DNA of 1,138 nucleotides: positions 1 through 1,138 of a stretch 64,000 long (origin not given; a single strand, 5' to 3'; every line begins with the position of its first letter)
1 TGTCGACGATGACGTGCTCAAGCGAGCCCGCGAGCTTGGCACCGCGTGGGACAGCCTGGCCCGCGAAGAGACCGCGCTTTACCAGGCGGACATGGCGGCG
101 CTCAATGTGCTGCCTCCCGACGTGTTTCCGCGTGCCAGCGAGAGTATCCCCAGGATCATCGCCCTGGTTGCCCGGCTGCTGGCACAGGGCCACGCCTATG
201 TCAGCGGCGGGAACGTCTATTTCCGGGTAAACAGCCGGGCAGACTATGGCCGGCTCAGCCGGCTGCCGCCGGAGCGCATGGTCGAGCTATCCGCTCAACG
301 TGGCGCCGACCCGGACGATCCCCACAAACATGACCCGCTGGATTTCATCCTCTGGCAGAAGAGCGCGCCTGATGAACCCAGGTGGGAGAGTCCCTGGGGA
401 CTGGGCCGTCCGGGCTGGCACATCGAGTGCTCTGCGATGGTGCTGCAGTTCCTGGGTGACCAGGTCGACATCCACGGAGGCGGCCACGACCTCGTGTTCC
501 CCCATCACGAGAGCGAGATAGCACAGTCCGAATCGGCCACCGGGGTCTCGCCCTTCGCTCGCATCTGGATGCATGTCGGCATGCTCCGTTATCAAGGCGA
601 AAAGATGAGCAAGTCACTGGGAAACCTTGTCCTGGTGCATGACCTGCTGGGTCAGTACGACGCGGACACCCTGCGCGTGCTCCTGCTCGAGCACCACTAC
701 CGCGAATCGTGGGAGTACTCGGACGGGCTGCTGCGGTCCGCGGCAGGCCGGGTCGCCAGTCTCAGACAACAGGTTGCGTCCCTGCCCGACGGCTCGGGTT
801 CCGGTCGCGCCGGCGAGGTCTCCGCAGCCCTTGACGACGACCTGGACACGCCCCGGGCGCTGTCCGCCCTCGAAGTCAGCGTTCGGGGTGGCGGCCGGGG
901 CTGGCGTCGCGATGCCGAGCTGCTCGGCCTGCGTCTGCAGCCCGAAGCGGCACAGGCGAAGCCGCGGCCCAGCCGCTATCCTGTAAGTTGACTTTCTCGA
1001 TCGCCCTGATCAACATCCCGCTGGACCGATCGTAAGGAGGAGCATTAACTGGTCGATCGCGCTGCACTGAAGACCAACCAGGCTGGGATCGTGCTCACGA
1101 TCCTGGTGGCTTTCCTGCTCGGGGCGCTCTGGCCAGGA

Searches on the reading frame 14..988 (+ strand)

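Call 88: search_protein_families(library=pfam, proteins=[window:14-988:+], max_evalue=0.00001)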
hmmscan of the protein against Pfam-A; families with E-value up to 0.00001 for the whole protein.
window:14-988:+ (325 aa): 3 families
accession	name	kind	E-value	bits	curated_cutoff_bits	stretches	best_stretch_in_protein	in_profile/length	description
PF01406.26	tRNA-synt_1e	-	1.1e-84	284.9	27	1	2-243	62-299/301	tRNA synthetases class I (C) catalytic domain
PF00133.28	tRNA-synt_1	-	2.8e-09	36.7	22.7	1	152-229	330-407/414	tRNA synthetases class I (I, L, M and V)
PF09334.17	tRNA-synt_1g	-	5.1e-06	25.9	20.1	1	158-228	296-358/391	tRNA synthetases class I (M)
